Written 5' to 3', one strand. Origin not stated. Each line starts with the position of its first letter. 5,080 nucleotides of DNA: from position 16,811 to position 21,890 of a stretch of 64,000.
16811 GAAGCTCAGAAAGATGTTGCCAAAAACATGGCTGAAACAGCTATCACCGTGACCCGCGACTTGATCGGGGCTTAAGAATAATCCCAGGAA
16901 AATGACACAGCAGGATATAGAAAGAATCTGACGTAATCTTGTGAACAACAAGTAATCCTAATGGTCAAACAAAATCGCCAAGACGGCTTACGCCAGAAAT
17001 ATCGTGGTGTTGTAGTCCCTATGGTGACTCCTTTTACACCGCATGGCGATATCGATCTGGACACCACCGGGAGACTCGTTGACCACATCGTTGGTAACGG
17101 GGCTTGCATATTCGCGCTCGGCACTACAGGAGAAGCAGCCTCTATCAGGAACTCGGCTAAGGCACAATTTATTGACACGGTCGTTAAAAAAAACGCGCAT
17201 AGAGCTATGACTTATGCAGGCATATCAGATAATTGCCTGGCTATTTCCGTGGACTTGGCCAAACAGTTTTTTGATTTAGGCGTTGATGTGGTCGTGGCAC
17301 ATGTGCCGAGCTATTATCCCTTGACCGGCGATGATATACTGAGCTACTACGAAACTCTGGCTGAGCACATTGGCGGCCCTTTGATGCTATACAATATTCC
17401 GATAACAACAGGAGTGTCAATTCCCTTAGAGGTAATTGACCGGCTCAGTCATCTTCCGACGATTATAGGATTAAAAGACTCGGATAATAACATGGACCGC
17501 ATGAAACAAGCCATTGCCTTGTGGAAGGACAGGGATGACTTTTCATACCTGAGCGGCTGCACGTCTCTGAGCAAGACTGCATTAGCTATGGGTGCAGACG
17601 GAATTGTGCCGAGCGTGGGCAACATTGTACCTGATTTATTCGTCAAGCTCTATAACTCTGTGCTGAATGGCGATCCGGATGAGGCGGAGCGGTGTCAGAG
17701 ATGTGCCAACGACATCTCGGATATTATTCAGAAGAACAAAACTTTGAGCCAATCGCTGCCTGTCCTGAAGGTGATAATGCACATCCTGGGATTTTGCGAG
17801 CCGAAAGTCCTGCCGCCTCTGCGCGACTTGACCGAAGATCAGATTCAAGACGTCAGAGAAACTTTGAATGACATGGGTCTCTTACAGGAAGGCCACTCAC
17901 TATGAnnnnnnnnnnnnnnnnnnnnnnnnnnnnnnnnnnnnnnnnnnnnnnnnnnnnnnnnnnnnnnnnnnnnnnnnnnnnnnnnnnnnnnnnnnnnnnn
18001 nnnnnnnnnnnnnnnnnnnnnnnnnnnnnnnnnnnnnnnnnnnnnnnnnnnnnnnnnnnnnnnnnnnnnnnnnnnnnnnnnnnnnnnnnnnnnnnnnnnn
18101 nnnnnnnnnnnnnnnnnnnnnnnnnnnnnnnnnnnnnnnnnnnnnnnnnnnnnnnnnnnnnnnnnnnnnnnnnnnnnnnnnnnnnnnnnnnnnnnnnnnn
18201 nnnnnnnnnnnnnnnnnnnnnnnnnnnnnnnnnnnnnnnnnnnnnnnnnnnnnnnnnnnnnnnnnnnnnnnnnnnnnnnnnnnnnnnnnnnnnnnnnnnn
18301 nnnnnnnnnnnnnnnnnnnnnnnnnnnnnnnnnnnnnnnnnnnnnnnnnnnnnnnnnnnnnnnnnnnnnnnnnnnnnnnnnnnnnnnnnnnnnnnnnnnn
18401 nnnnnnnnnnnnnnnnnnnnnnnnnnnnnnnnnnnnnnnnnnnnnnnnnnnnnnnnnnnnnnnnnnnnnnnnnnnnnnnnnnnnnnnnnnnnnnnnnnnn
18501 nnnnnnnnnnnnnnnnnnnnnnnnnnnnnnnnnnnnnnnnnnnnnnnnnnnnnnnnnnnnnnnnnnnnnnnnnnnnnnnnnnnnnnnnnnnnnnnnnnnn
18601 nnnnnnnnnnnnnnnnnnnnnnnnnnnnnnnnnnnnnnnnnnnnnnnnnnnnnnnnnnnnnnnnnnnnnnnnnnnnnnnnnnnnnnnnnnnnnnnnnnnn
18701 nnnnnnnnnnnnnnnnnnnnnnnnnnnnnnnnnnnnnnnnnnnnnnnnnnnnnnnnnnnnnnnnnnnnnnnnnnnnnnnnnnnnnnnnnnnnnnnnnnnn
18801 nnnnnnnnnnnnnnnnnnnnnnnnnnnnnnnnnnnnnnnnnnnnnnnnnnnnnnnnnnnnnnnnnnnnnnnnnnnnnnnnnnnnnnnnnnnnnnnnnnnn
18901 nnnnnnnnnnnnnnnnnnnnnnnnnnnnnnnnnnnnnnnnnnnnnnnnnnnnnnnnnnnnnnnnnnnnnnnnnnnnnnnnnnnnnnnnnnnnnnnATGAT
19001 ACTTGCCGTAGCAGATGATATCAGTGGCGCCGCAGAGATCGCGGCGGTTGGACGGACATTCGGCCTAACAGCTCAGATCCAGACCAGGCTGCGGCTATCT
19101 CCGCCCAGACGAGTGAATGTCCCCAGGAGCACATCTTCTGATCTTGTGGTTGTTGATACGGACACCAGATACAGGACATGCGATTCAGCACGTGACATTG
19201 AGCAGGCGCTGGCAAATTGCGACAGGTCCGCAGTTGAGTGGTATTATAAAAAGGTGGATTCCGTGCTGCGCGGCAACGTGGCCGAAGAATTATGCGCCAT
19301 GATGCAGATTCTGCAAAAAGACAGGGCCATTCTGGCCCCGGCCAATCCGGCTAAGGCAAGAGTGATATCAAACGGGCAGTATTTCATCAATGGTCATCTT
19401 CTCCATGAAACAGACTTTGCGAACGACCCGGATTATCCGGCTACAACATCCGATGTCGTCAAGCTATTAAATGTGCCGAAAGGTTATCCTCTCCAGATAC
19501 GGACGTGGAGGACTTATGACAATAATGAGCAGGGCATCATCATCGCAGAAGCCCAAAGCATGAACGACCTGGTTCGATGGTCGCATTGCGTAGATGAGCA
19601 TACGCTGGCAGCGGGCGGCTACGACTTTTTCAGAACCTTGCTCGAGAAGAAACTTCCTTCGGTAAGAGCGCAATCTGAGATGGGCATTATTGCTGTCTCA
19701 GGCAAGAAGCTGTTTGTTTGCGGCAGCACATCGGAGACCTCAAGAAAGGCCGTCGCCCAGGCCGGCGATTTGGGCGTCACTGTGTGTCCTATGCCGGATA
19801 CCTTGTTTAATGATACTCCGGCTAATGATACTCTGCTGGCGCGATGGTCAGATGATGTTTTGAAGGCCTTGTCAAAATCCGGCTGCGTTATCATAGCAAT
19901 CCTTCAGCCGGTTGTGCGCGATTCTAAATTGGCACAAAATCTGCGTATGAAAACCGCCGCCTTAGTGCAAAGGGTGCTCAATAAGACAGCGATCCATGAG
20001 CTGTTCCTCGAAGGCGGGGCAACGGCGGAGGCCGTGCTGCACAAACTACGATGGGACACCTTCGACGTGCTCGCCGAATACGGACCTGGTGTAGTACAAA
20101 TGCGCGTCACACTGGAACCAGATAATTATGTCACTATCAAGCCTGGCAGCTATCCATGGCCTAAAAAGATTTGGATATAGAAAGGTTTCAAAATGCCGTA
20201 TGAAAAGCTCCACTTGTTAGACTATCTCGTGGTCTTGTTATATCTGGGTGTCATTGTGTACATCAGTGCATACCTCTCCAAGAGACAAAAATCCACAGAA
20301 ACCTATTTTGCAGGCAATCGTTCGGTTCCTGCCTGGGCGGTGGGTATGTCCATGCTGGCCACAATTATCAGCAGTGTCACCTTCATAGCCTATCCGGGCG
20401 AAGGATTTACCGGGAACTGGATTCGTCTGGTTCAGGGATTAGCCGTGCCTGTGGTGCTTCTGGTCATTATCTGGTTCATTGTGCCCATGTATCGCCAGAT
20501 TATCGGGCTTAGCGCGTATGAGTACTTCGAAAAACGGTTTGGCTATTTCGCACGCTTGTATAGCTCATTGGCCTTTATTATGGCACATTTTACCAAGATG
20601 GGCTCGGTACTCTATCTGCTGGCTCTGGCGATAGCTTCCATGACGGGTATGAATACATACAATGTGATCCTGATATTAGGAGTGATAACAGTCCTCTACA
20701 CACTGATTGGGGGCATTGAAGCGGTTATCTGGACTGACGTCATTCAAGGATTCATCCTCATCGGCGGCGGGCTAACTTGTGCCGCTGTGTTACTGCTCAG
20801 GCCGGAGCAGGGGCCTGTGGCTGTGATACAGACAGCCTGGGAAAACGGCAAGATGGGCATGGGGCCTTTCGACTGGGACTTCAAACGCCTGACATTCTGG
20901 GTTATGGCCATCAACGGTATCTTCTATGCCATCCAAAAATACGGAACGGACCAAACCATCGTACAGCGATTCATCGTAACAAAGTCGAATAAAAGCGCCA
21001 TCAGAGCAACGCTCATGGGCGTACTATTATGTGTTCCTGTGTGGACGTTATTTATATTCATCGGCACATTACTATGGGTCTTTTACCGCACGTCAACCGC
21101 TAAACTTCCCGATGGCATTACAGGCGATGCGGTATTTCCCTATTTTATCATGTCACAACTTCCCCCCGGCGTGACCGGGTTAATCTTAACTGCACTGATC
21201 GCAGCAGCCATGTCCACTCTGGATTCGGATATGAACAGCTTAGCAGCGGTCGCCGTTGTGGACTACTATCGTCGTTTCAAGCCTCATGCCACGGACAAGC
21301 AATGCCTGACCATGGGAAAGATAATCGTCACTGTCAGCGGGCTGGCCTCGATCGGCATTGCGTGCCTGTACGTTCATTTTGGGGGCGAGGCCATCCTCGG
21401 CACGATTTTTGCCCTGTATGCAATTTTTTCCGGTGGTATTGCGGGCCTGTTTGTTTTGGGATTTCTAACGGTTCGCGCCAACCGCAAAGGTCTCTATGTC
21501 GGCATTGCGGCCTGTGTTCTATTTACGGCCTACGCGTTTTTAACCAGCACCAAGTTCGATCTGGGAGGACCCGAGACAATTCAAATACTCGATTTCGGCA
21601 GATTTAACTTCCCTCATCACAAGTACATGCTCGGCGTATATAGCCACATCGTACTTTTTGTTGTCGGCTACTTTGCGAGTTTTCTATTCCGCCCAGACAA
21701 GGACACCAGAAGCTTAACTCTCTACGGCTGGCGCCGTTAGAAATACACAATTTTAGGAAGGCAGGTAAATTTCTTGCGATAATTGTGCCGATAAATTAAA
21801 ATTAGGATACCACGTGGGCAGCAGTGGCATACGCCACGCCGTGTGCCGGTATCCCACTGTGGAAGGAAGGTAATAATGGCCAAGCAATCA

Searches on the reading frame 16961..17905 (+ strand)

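Call 56: search_protein_families(library=pfam, proteins=[window:16961-17905:+])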
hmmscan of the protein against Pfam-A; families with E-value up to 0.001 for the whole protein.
window:16961-17905:+ (314 aa): 1 family
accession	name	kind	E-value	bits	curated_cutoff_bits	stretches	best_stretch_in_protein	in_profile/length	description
PF00701.28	DHDPS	-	5e-52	176.9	22.1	1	14-303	2-287/289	Dihydrodipicolinate synthetase family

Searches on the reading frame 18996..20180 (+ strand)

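Call 56: search_protein_families(library=pfam, proteins=[window:18996-20180:+])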
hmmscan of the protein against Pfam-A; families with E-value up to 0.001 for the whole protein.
window:18996-20180:+ (394 aa): 2 families
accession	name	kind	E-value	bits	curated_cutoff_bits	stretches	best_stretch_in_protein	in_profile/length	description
PF07005.16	SBD_N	-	6.4e-30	105.1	25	1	2-168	1-164/230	Sugar-binding N-terminal domain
PF17042.10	NBD_C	-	5.7e-11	43.6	28.3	1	239-385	1-161/168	Nucleotide-binding C-terminal domain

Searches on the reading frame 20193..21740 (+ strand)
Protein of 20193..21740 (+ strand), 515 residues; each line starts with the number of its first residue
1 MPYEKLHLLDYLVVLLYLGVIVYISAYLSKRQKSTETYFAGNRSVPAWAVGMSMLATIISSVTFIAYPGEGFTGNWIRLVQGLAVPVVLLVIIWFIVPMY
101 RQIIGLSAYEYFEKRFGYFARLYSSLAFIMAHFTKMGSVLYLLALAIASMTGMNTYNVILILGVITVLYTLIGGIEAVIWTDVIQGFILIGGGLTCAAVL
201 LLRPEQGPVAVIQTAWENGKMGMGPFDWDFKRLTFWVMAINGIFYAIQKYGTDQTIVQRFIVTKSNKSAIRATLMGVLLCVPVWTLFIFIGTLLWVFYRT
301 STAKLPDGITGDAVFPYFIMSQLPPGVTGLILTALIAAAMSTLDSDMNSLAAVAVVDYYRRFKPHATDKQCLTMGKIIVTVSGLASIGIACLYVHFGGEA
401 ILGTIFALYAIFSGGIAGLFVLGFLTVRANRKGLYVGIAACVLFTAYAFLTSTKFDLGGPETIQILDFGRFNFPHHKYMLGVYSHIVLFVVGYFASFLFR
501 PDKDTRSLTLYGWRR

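Call 56: search_protein_families(library=pfam, proteins=[window:20193-21740:+])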
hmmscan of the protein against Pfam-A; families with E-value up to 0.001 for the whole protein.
window:20193-21740:+ (515 aa): 1 family
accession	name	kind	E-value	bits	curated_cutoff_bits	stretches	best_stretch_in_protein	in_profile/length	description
PF00474.23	SSF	-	1.6e-42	146.3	22.8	1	38-437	1-402/406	Sodium:solute symporter family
